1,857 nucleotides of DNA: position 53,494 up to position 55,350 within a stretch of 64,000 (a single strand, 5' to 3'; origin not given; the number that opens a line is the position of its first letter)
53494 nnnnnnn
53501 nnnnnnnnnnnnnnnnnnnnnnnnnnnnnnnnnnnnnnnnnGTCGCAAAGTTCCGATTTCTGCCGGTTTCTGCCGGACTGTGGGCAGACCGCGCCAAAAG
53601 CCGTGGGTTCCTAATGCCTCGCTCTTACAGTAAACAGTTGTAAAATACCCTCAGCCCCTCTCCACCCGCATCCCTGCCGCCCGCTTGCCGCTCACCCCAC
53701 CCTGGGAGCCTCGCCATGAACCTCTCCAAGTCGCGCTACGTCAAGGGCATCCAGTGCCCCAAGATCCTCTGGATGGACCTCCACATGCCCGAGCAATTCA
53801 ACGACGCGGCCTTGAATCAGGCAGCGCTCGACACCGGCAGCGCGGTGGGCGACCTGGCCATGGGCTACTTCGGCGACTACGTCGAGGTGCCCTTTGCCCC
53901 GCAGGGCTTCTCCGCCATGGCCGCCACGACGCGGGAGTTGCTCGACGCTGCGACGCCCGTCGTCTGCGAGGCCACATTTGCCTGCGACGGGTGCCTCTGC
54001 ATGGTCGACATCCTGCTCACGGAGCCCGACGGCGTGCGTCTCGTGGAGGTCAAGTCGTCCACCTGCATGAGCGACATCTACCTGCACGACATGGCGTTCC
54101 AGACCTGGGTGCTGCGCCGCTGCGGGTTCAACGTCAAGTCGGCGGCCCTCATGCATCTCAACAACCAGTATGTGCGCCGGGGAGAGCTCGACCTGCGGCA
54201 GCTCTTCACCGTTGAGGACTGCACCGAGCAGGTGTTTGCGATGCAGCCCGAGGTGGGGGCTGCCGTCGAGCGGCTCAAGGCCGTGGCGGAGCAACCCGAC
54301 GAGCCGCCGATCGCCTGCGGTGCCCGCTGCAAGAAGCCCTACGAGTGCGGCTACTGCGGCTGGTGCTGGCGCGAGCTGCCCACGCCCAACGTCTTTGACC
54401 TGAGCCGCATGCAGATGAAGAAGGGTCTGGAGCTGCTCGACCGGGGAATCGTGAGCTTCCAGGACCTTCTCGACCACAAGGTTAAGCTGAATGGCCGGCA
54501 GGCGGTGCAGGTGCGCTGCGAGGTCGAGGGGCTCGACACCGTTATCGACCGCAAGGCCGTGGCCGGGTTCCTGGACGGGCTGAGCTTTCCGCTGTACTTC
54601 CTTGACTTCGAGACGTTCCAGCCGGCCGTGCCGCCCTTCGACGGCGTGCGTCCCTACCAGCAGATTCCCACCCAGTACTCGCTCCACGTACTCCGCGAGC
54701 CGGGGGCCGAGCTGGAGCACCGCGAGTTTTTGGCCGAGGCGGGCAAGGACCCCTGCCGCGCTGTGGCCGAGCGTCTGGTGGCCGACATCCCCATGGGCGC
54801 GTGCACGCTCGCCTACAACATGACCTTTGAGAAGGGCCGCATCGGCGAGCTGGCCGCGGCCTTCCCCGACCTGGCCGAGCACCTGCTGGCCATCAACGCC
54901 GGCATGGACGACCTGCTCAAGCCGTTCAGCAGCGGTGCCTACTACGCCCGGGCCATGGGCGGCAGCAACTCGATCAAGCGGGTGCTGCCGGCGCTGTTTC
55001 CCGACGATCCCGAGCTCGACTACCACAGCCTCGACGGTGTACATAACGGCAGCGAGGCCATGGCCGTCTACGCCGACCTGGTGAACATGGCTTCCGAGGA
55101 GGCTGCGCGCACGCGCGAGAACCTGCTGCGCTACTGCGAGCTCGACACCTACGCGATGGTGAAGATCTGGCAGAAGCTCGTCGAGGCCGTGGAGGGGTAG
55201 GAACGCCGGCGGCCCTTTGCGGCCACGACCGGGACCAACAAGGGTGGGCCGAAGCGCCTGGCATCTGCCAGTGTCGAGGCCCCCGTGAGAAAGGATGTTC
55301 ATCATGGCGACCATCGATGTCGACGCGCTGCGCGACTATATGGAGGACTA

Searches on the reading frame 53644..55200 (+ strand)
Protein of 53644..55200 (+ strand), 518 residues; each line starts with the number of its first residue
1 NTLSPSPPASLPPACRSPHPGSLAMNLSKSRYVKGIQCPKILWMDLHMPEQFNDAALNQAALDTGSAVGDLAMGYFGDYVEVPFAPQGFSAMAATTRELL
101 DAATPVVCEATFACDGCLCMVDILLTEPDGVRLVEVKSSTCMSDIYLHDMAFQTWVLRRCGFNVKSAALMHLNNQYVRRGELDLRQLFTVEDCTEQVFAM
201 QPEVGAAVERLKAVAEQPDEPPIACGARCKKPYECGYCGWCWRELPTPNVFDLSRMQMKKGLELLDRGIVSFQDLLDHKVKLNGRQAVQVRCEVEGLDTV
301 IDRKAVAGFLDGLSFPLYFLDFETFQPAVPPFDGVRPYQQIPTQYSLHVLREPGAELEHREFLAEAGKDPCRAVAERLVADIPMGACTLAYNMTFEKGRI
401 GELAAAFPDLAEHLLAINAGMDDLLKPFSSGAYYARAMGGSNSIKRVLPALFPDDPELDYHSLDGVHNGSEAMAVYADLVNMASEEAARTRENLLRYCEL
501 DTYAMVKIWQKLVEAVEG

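Call 40: search_protein_families(library=pfam, proteins=[window:53644-55200:+], max_evalue=0.001)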
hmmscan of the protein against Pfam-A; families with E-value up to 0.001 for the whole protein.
window:53644-55200:+ (518 aa): 1 family
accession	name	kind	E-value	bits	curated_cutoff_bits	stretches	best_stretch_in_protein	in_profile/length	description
PF11074.14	DUF2779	-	1.1e-42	145.7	23.3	1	318-443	1-126/126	Domain of unknown function(DUF2779)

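Call 96: search_protein_families(library=ncbifam, proteins=[window:53644-55200:+], max_evalue=0.01)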
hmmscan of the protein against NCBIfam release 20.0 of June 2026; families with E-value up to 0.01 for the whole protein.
window:53644-55200:+ (518 aa): 1 family
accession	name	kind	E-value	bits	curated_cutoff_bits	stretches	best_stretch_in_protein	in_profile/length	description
NF045869.1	UU173_fam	subfamily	5e-11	42.2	225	1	321-347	417-443/650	UU173 family protein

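Call 100: find_encoding_contigs(protein=window:53716-55200:+, flank=2500, max_places=10)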
Protein window:53716-55200:+ (494 aa): 9 contigs read that carry it; 7 places shown.
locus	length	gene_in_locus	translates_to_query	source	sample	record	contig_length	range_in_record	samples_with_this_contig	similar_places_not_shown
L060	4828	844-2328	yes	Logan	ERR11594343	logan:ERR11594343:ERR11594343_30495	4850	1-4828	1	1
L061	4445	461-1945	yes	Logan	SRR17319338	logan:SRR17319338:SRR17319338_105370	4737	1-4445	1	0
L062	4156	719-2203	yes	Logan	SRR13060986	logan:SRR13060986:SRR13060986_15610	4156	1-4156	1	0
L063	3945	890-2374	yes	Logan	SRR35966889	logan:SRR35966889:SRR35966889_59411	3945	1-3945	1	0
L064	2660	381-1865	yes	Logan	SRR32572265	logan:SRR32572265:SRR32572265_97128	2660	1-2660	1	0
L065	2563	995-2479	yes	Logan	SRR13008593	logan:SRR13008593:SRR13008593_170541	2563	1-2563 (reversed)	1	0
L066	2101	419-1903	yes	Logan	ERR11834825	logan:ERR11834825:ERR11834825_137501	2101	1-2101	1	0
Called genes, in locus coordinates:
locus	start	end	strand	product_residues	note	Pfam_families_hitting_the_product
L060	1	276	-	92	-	?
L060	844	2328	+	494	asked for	PF11074:DUF2779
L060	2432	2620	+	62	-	-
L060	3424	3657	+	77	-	-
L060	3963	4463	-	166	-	PF02661:Fic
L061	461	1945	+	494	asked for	PF11074:DUF2779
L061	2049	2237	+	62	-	-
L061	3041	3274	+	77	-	-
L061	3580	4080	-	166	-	PF02661:Fic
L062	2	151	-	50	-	?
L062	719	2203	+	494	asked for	PF11074:DUF2779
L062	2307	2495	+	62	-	-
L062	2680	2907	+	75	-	-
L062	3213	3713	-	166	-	PF02661:Fic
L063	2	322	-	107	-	?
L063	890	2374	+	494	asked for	PF11074:DUF2779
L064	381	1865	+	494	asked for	PF11074:DUF2779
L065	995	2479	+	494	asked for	PF11074:DUF2779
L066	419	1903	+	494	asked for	PF11074:DUF2779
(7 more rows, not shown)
